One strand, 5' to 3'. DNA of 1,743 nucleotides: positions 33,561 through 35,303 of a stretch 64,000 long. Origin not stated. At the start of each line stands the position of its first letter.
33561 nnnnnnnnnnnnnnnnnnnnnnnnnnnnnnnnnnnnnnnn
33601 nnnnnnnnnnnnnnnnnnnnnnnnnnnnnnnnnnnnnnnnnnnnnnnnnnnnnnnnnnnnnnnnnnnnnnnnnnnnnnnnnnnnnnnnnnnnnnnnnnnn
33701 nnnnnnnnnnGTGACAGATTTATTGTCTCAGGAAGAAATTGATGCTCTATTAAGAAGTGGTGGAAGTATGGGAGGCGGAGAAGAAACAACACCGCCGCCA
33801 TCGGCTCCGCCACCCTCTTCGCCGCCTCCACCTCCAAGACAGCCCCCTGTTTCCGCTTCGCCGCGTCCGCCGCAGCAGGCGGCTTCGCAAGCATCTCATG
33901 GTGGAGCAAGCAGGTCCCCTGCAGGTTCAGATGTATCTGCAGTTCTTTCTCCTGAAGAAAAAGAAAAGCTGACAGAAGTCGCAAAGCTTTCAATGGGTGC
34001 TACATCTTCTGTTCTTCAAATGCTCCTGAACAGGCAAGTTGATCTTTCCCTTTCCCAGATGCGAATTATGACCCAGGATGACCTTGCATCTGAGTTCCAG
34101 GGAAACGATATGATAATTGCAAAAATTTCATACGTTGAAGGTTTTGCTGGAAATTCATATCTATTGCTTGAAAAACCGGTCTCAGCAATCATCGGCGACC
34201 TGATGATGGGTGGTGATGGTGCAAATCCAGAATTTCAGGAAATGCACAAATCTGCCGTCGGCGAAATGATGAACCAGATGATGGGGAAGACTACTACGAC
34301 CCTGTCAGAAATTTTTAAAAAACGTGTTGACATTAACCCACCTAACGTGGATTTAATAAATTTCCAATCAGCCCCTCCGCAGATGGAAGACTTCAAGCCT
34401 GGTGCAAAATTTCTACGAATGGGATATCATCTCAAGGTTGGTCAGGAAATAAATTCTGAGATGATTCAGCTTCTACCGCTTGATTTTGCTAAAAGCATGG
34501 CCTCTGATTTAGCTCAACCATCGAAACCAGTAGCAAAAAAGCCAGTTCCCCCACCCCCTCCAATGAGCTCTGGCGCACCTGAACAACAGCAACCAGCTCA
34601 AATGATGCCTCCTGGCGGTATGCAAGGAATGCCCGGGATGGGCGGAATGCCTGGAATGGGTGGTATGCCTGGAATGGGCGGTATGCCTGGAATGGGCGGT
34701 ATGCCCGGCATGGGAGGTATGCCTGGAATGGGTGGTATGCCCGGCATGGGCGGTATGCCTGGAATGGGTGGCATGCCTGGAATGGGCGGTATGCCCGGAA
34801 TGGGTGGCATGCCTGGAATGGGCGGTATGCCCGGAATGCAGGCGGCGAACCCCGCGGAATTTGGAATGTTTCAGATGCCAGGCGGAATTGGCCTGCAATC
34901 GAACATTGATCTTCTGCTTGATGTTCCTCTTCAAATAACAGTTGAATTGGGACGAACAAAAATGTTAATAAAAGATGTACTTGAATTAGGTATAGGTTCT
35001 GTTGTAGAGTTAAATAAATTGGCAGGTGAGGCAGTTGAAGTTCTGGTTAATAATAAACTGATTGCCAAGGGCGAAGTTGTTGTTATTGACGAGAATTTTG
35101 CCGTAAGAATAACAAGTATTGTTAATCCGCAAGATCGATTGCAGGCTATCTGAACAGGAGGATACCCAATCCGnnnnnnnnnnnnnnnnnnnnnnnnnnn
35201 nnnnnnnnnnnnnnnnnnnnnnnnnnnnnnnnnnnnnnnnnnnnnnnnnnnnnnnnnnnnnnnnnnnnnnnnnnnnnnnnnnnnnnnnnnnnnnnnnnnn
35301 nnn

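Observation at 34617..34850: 18-bp microsatellite-like array inside fliY encoding (MPGMGG)n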

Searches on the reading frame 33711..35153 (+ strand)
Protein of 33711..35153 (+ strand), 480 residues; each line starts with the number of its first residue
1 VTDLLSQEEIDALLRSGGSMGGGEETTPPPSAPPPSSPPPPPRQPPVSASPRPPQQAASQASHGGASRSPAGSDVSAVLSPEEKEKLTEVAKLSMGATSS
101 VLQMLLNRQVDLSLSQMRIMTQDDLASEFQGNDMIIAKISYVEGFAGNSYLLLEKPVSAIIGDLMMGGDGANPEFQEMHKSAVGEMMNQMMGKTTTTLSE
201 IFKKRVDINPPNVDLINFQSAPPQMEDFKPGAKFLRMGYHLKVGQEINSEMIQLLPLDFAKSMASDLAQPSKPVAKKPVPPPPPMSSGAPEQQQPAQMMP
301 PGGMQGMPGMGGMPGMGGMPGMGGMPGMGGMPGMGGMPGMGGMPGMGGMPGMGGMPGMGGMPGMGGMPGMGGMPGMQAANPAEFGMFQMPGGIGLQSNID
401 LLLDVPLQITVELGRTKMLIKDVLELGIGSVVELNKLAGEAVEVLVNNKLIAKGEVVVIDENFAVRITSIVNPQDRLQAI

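Call 4: search_protein_families(library=pfam, proteins=[window:33711-35153:+], max_evalue=0.01)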
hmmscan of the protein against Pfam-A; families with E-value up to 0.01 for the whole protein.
window:33711-35153:+ (480 aa): 3 families
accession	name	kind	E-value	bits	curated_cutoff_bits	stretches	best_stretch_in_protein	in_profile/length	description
PF01052.25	FliMN_C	-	1.4e-24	86.3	23.8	1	401-471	2-72/73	Type III flagellar switch regulator (C-ring) FliN C-term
PF04509.17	CheC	-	3.3e-12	46.6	22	1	178-213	1-36/38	CheC-like family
PF13690.11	CheX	-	0.00013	22.4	27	1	147-213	13-72/94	Chemotaxis phosphatase CheX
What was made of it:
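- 33711..35153 (+): fliY ORF (GTG start, 480 aa), the flagellar switch protein and CheY-P phosphatase. Pfam CheC plus FliMN_C (call 4).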

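Call 6: find_homologous_proteins(query=window:33711-35153:+, max_evalue=1e-10)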
Query window:33711-35153:+ (480 aa): 3527 proteins with E <= 1e-10 among 8000 candidates; the best 120 are listed.
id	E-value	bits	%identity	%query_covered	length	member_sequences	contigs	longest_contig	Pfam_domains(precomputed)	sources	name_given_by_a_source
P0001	9.6e-161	554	53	58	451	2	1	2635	PF13690.12,PF01052.26,PF04509.18,PF28396.1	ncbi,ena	-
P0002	2.0e-158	546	56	57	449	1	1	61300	PF13690.12,PF01052.26,PF04509.18,PF28396.1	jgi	jgi:flagellar motor switch protein FliN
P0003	5.1e-158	545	75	25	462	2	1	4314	PF13690.12,PF01052.26,PF04509.18,PF28396.1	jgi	jgi:flagellar motor switch protein FliN/FliY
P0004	1.7e-157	543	49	56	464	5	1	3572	PF01052.26,PF04509.18,PF28396.1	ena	-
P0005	3.0e-157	543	61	100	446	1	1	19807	PF13690.12,PF01052.26,PF04509.18,PF28396.1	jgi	jgi:flagellar motor switch protein FliN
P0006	8.6e-156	538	55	56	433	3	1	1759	PF13690.12,PF01052.26,PF04509.18,PF28396.1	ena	-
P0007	2.4e-154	533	61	39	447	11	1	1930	PF13690.12,PF01052.26,PF04509.18,PF28396.1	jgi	-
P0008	3.4e-154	533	65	85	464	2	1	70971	PF13690.12,PF01052.26,PF04509.18,PF28396.1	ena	-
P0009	5.8e-154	532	62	40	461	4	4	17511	PF13690.12,PF01052.26,PF04509.18,PF28396.1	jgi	jgi:flagellar motor switch protein FliN/FliY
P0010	4.4e-153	529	53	57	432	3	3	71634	PF13690.12,PF01052.26,PF04509.18,PF28396.1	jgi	-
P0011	5.4e-153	529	57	58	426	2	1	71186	PF13690.12,PF01052.26,PF04509.18,PF28396.1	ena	-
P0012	6.2e-153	528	54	56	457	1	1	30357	PF13690.12,PF01052.26,PF04509.18,PF28396.1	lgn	-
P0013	2.0e-152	527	60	41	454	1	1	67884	PF13690.12,PF01052.26,PF04509.18,PF28396.1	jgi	jgi:flagellar motor switch protein FliN/FliY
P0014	3.1e-152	526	51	56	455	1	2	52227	PF13690.12,PF01052.26,PF04509.18,PF28396.1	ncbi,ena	-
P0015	3.1e-152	526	49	56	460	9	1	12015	PF01052.26,PF04509.18,PF28396.1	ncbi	-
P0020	8.2e-152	525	49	56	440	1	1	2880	PF01052.26,PF04509.18,PF28396.1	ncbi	-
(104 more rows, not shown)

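Call 7: find_encoding_contigs(protein=window:33711-35153:+, flank=3000, max_places=10)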
Protein window:33711-35153:+ (480 aa): no gene with exactly this product is on record in the collection.

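Call 14: find_related_loci(query=A1, collection=genome_contigs, flank=3000)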
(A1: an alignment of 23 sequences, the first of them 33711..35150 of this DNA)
Query A1 (480 aa) in genome_contigs; peptide patterns used: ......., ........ (x = any residue, [..] = any of these).
599 stretches matched a pattern (row limit reached: there are more); 519 encode a relative of the query (tblastn E <= 1e-3); the best 80 are kept; 80 distinct loci.
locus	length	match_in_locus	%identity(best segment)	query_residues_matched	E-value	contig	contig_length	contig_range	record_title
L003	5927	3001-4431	46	1-477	2e-113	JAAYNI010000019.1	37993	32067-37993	MAG: Candidatus Riflebacteria bacterium isolate AS21ysBPME_135 42641_AS21, whole genome shotgun sequence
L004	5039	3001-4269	47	1-480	3e-109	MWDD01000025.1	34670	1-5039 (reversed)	MAG: bacterium ADurb.Bin157 isolate ADurb.Bin157 BWY02_contig000025, whole genome shotgun sequence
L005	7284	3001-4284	50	4-480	8e-119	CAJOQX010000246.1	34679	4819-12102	Candidatus Riflebacteria bacterium isolate Rumen_Coassembly_mag_344 genome assembly, contig: k87_12016555, whole genome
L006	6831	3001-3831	53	1-269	7e-85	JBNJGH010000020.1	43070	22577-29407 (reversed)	MAG: Candidatus Rifleibacteriota bacterium isolate Y22_45dBSe2.bin.2 NODE_376_length_43070_cov_11.941844, whole genome s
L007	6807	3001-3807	59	1-267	5e-84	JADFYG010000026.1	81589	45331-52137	MAG: Candidatus Riflebacteria bacterium isolate nDJH6bin19 nDJH6_bin19_NODE_26_length_81589_cov_5.985048, whole genome s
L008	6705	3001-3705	54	1-272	1e-81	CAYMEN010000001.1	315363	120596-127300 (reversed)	MAG TPA_asm: uncultured bacterium isolate SRP263991_co7_86 genome assembly, contig: NODE_5_length_315363_cov_10.464102,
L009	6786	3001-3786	56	1-272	2e-80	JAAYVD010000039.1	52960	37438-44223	MAG: Candidatus Riflebacteria bacterium isolate AS27yjCOA_28 45383_AS27, whole genome shotgun sequence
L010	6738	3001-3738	54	1-267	9e-79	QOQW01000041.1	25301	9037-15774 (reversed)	MAG: Candidatus Ozemobacter sibiricus isolate BY5 NODE_895, whole genome shotgun sequence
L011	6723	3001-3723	53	1-277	3e-77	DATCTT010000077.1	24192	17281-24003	MAG TPA_asm: Candidatus Ozemobacteraceae bacterium isolate SMAG_U7338 k141_120719, whole genome shotgun sequence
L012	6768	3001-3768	55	1-272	8e-80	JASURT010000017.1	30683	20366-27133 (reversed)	MAG: Candidatus Ozemobacter sp. isolate DJKA78_ANT-KO_bin.22 scaffold_248, whole genome shotgun sequence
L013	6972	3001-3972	52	1-323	5e-75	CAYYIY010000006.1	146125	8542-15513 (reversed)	MAG TPA_asm: uncultured bacterium isolate binchicken_co135_188 genome assembly, contig: NODE_242_length_146125_cov_4.044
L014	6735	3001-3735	49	1-276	6e-74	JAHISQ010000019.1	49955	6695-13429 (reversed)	MAG: Candidatus Riflebacteria bacterium isolate MM_PC_MetaG.mb.182 MM_PC_MetaG.mb.182_k141_205313, whole genome shotgun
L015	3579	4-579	60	76-267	2e-73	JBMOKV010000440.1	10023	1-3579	MAG: Candidatus Rifleibacteriota bacterium isolate Betzabe_MAG007 MAG007_440, whole genome shotgun sequence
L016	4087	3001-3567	62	79-267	3e-72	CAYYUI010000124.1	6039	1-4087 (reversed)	MAG TPA_asm: uncultured bacterium isolate SRP192927_co1_848 genome assembly, contig: NODE_36584_length_6039_cov_9.410929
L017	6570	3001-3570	61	79-268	9e-71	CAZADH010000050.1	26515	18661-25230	MAG TPA_asm: uncultured bacterium isolate binchicken_co66_272 genome assembly, contig: NODE_3035_length_26515_cov_5.7047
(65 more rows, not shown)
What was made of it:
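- The window is probably from a metagenome-assembled or draft genome of an uncultured lineage, since its closest relatives are all MAGs (calls 6, 14).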

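Call 17: find_related_loci(query=window:33711-35150:+, collection=metagenome_contigs, flank=2500)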
Query window:33711-35150:+ (480 aa) in metagenome_contigs; peptide patterns used: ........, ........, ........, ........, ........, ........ (x = any residue, [..] = any of these).
143 stretches matched a pattern; 31 encode a relative of the query (tblastn E <= 1e-3); 31 distinct loci.
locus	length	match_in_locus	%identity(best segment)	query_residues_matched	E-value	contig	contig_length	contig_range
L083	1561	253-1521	56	1-480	2e-145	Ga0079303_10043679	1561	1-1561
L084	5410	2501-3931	46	1-477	4e-114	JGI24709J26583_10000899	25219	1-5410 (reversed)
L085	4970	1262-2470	52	61-480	1e-110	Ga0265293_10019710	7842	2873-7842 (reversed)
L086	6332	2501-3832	46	1-480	6e-105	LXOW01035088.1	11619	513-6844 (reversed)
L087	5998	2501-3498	57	1-472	2e-86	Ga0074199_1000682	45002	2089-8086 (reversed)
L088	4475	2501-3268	53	1-272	2e-83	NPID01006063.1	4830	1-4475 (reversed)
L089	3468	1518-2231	54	1-272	2e-84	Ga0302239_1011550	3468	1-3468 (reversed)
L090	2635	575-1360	53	1-277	3e-82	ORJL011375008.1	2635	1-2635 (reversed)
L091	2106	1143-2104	54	1-473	2e-82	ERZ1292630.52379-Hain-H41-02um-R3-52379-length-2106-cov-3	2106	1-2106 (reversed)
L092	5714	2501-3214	53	1-272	1e-78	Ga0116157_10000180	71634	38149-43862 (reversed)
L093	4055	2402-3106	51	1-268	2e-75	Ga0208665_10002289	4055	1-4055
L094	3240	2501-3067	63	79-267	2e-74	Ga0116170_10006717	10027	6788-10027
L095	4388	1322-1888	63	79-267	3e-74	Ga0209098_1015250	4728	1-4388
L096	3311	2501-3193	50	1-268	1e-73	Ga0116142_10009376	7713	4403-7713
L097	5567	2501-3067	61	79-267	6e-73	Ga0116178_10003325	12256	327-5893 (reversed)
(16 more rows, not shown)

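Call 36: predict_structure(alignment_id=A1)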
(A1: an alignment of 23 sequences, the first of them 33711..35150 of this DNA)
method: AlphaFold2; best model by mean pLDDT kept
length: 480 residues; sequences in the alignment: 23
mean_pLDDT: 64.9   pTM: 0.46
mean pLDDT of the five models: 64.9, 64.1, 62.9, 61.6, 61.5
residues with pLDDT >= 90: 140; 70-90: 66; 50-70: 88; < 50: 186
segments of 3 or more residues with pLDDT < 50: 1-3, 18-31, 48-75, 288-299, 301-308, 310-320, 322-326, 328-360, 364-368, 370-407, 427-442, 476-480
pLDDT, mean of each block of 10 residues (from residue 1): 60 60 39 57 50 39 34 56 88 84 92 93 91 94 93 96 94 93 92 89 91 93 92 94 93 95 85 61 61 42 43 44 44 44 41 39 46 40 35 32 42 54 51 43 52 55 57 51
secondary structure, 60 per line:
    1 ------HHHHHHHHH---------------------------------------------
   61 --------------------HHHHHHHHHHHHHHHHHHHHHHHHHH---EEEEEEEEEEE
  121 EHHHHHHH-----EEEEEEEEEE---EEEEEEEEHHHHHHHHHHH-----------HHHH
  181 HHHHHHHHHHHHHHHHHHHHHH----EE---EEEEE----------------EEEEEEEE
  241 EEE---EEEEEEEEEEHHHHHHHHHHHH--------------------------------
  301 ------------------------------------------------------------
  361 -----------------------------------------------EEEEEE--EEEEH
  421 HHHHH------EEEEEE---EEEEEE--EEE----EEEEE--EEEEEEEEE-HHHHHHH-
elements in order: H7-15 H81-106 E110-121 H122-128 E134-143 E147-154 H155-165 H177-202 E212-216 E233-243 E247-256 H257-268 E408-413 E416-419 H420-425 E432-437 E441-446 E449-451 E456-460 E463-471 H473-479
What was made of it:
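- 34521..34931 (+): Whole interdomain tether of FliY (aa 271-407): a Lys/Pro-rich start with PPPPP, then a Gln-rich stretch, then the MPGMGG array, then the conserved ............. segment. Predicted to be unstructured. AlphaFold2 gives pLDDT of about 61 for aa 271-290 and below 50 for nearly all of aa 288-407, with no secondary structure across aa 271-407 (call 36).
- Disorder: in the AlphaFold2 model built on a 23-sequence alignment, the CheC-like domain has pLDDT above 90, while aa 271-407 mostly has pLDDT below 50 and no secondary structure (call 36). AlphaFold2 gives no structure, though it was run on a monomer only (call 36).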

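Call 43: search_protein_families(library=ncbifam, proteins=[window:33711-35150:+], max_evalue=0.001)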
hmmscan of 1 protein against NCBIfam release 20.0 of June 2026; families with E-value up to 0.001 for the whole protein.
window:33711-35150:+ (480 aa): 13 families
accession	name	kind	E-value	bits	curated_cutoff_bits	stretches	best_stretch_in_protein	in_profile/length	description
NF005995.1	PRK08119.1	equivalog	1.1e-97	327.9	218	2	3-276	2-231/376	flagellar motor switch phosphatase FliY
NF005275.1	PRK06782.1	equivalog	9e-59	199.6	681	2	78-271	209-401/516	flagellar motor switch protein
NF006272.1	PRK08432.1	equivalog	3.1e-30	105.7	219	1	397-479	190-272/274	flagellar motor switch protein FliY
TIGR02480.1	fliN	equivalog_domain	1.5e-29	101.7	84.05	1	398-473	1-76/77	flagellar motor switch protein FliN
NF006273.1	PRK08433.1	equivalog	3.9e-19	68.8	114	1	397-474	13-90/100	flagellar motor switch protein FliN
TIGR01397.1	fliM_switch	equivalog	3.3e-15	56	219.6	2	402-470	250-318/320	flagellar motor switch protein FliM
TIGR02551.1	SpaO_YscQ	equivalog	1.2e-13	51.7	100.8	1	384-469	227-299/300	type III secretion system cytoplasmic ring protein SctQ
NF005276.0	PRK06788.1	equivalog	4.4e-12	46.1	98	1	397-471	26-100/119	flagellar motor switch protein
NF041093.1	CheC_Thtogales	equivalog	2e-10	40.9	250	1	79-192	3-119/201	CheY-P phosphatase CheC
NF005956.0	PRK08035.1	equivalog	1.2e-07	31.3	230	1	402-468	248-314/323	YscQ/HrcQ family type III secretion apparatus protein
NF005277.0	PRK06789.1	equivalog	2.8e-07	30.4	81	1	404-469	6-71/74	flagellar motor switch protein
NF041094.1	CheX_Thtogales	equivalog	6.7e-06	26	280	1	121-213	28-118/152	CheY-P phosphatase CheX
NF006018.0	PRK08158.1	equivalog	0.00011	21.3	223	1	399-469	224-294/303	YscQ/HrcQ family type III secretion apparatus protein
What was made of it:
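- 33711..35153 (+): NCBIfam NF005995 at 327.9 bits against a cut-off of 218 (call 43).
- On FliY (flagellar switch phosphatase, CheC-FliN fusion): TIGR02480 at 101.7 bits against a cut-off of 84 (call 43). NF005995 at 327.9 bits against a cut-off of 218 (call 43).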

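Call 44: search_solved_structures(query=window:33711-35150:+, max_evalue=0.001)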
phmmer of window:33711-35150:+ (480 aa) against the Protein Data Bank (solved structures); distinct sequences matched with E-value up to 0.001: 12.
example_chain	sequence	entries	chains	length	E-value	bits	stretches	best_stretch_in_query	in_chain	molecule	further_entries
4hyn_A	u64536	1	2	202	3.8e-30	108.6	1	77-263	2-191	CheC, inhibitor of MCP methylation / FliN fusion protein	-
1yab_A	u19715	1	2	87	1.1e-28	103.9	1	398-479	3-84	chemotaxis protein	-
1o6a_A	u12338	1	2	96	1.1e-28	103.8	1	398-479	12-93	putative flagellar motor switch protein FliN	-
8umd_D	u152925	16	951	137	3.6e-24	88.9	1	384-478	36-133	Flagellar motor switch protein FliN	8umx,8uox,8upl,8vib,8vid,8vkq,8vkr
4yxb_A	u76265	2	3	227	9.9e-24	87.5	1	384-478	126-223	Flagellar motor switch protein FliM,Flagellar motor switch protein FliN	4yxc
5xrw_C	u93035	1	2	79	6.6e-17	65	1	407-479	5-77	FliY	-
4yxb_D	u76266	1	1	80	2e-16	63.4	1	412-478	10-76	FliM::FliN fragment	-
8zxl_X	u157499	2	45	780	1.3e-15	60.7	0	306-380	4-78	spindlefibril | axialfibril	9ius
5xrw_A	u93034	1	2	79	2.1e-10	43.5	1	409-472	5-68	FliN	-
9han_C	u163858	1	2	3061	8e-05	25.1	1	266-377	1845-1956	Collagen type VI alpha 3 chain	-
1xkr_A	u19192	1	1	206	0.00083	21.8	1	79-230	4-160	chemotaxis protein CheC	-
2f9z_A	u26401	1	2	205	0.00088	21.7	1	79-230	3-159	chemotaxis protein CheC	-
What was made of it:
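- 33711..35153 (+): PDB matches 4hyn (FliY middle domain) and 1yab/1o6a (FliN) (call 44).
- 34902..35147 (+): FliN/SpoA C-ring domain (aa 398-479). Call 43 (TIGR02480 fliN, aa 398-473) and call 44 (1yab/1o6a, aa 398-479).
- On FliY (flagellar switch phosphatase, CheC-FliN fusion): PDB 1yab/1o6a, E = 1e-28 (call 44). 4hyn_A (T. maritima FliY middle domain), E = 3.8e-30 (call 44).
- Closest known: FliY of Bacillus subtilis and Thermotoga maritima. Same: It passes the NCBIfam FliY equivalog cut-off (calls 4, 43, 44).
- FliY identity and domain positions: calls 4, 43 and 44.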
